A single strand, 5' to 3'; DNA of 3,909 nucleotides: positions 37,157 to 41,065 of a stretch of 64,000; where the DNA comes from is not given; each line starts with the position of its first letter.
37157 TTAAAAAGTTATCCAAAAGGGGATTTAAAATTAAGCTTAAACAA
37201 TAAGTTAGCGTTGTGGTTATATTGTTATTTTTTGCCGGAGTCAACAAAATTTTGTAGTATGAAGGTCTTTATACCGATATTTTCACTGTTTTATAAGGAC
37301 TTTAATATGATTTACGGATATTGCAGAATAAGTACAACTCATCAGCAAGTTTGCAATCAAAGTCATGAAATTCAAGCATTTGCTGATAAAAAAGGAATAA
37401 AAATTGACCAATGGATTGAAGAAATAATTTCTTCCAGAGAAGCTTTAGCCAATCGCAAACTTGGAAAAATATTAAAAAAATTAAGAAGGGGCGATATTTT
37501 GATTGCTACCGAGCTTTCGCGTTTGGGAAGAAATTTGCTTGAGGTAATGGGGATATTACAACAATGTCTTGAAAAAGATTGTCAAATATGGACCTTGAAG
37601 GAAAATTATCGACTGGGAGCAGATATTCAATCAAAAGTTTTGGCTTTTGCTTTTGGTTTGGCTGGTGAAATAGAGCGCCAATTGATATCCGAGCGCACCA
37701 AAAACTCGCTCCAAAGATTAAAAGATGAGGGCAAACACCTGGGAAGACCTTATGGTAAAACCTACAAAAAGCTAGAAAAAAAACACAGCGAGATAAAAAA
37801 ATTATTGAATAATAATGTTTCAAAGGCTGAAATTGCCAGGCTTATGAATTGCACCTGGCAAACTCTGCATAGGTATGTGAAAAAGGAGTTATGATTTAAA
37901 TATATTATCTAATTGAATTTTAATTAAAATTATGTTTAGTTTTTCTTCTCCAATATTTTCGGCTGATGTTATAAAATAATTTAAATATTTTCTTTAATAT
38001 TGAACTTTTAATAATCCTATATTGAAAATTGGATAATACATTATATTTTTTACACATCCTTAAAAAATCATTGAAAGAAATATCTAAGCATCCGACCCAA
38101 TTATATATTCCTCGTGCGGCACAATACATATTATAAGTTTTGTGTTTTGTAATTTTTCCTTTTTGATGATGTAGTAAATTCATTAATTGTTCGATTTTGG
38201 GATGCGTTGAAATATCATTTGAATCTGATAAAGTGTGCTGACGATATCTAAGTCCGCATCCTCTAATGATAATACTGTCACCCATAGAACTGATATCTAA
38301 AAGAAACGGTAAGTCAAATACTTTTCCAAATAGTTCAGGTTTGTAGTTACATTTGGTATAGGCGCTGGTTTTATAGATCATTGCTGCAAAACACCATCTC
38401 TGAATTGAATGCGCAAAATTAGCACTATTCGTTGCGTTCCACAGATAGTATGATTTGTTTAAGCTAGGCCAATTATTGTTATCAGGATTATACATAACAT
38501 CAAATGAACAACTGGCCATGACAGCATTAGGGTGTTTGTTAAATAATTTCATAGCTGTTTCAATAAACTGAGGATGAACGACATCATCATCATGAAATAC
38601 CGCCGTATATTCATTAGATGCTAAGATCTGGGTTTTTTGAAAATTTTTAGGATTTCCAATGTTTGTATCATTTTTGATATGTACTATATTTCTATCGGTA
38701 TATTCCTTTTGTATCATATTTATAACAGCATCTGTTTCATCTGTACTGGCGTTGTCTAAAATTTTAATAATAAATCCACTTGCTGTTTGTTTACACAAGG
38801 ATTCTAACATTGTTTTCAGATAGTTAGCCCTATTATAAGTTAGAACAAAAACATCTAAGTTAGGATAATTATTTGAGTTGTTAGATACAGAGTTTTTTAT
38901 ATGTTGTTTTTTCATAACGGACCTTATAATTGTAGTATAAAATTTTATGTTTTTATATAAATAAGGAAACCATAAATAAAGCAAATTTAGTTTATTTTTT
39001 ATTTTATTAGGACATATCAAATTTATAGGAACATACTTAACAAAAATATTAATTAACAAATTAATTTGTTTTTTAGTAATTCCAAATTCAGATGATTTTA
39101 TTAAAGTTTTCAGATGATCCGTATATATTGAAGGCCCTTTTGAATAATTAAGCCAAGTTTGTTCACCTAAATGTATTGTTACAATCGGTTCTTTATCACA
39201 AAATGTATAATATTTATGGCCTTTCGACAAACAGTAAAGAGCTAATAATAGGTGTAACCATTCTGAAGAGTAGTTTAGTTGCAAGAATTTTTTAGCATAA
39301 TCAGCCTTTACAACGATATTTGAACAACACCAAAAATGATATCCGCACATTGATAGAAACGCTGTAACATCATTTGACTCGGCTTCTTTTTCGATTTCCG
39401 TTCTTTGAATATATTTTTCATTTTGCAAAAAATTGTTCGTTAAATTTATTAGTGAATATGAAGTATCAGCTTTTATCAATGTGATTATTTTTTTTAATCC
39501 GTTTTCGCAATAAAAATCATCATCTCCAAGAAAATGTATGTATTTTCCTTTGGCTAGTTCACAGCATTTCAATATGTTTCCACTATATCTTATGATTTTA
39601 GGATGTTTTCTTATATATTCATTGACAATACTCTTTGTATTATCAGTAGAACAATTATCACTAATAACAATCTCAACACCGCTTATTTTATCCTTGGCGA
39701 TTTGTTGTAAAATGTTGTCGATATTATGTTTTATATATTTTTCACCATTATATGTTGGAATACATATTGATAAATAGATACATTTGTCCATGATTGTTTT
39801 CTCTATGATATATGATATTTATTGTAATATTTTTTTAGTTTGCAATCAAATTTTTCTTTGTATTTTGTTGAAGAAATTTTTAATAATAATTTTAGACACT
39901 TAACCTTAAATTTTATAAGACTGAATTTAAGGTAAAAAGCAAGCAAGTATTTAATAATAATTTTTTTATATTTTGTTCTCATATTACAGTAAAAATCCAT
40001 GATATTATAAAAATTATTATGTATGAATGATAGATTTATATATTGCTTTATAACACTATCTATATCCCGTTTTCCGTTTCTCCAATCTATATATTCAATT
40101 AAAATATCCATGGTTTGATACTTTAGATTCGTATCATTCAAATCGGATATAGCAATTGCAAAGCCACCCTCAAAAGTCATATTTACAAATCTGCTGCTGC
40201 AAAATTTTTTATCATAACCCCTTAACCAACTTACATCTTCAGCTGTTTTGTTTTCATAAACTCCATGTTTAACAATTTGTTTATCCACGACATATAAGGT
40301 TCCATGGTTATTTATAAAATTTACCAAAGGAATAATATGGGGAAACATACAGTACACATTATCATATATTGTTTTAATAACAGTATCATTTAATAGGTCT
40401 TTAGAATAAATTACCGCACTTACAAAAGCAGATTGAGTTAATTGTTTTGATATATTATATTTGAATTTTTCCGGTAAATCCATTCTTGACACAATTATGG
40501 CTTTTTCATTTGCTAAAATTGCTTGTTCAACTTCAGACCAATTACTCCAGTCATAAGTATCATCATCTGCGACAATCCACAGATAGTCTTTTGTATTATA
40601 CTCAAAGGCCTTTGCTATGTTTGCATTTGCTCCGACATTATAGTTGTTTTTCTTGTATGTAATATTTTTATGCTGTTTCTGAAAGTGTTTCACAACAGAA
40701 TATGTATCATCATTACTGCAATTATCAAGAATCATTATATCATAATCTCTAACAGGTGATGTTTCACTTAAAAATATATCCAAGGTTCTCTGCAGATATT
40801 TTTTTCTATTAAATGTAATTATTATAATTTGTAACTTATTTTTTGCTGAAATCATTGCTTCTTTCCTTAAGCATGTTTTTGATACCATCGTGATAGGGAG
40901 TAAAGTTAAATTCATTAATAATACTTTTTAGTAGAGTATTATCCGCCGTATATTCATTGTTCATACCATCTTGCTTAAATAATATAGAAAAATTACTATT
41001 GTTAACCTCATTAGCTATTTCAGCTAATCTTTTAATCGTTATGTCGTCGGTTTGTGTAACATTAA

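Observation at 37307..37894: Orphan Hin/resolvase-type serine recombinase at the edge of the glycan locus - candidate invertase for the switch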

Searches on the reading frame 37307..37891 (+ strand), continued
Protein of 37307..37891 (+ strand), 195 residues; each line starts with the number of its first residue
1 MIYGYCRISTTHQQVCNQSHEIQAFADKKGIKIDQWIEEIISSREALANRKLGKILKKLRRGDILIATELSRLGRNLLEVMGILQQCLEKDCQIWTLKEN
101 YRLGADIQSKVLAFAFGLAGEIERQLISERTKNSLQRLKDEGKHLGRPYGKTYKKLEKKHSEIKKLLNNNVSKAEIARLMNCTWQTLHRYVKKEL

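Call 74: find_homologous_proteins(query=L016:9154-9756:-, max_evalue=0.00001)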
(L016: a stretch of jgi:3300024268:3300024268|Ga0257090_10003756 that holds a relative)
Query L016:9154-9756:- (200 aa): 151 proteins with E <= 0.00001 among 688 candidates; the best 120 are listed.
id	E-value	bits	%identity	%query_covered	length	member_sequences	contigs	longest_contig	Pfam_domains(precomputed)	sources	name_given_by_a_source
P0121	1.1e-119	415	98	100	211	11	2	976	PF00239.27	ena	-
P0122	3.8e-117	407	97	100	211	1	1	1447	PF00239.27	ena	-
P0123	1.8e-113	395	95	98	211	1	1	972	PF00239.27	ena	-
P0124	7.5e-94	331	79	98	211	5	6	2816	-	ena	-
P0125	2.0e-87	310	76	98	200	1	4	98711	-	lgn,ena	-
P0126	2.9e-86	306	75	98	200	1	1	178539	PF00239.27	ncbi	-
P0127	1.2e-85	304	76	98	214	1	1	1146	PF00239.27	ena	-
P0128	2.0e-85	303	74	98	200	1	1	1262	-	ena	-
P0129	7.6e-85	301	75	98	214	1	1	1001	PF00239.27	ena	-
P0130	9.7e-85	301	75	97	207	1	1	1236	-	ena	-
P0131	3.1e-84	299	73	98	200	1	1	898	-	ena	-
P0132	3.2e-84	299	75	96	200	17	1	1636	-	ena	-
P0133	7.5e-84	298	73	98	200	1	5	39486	-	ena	-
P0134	1.2e-83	297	72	98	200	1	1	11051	-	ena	-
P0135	2.5e-83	296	73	98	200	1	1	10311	-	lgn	-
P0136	4.1e-83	296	73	98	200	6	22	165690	PF00239.27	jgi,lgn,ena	-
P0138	6.7e-83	295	74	98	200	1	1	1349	PF00239.27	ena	-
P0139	7.9e-83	295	73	98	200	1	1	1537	PF00239.27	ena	-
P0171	5.0e-78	279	69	98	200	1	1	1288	PF00239.27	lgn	-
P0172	5.4e-78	279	70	98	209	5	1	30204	PF00239.27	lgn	-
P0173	7.3e-78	279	70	97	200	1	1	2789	PF00239.27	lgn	-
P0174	1.5e-77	278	70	97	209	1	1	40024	PF00239.27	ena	-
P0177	6.0e-77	276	68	97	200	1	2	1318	PF00239.27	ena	-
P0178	7.7e-77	275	71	96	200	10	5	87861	PF00239.27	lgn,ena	-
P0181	2.4e-76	274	68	98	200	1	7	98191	PF00239.27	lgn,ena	-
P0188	2.9e-75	270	67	98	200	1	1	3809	PF00239.27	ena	-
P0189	3.3e-75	270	67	98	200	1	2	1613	PF00239.27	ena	-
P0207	1.6e-60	222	57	98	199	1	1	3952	PF00239.27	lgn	-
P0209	1.6e-59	219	57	97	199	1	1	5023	PF00239.27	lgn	-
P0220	7.9e-57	210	55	97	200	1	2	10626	PF00239.27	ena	-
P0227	1.5e-55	206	54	97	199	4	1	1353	PF00239.27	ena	-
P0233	9.5e-54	200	57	100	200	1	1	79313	PF00239.27,PF13384.13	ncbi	-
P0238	6.0e-53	197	56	100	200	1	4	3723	PF00239.27,PF13384.13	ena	-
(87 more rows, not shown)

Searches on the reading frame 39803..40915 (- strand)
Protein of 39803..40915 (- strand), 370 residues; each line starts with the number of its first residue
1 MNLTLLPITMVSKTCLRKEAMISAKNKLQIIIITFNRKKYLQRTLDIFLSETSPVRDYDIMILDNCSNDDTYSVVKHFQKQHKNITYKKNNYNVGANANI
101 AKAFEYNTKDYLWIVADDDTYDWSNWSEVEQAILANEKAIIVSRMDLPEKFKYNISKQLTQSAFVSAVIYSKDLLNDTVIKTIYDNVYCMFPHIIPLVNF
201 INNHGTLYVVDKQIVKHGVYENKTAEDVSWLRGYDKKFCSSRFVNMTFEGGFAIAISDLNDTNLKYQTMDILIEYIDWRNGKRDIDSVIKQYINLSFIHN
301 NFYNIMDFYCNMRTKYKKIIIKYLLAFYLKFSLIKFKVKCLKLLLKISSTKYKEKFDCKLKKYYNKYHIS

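Call 47: search_protein_families(library=pfam, proteins=[window:39803-40915:-], max_evalue=0.00001)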
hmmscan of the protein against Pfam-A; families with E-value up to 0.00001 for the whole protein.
window:39803-40915:- (370 aa): 1 family
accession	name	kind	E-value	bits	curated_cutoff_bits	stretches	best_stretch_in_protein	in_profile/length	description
PF00535.33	Glycos_transf_2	-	3e-19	70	23.3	1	30-160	2-130/168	Glycosyl transferase family 2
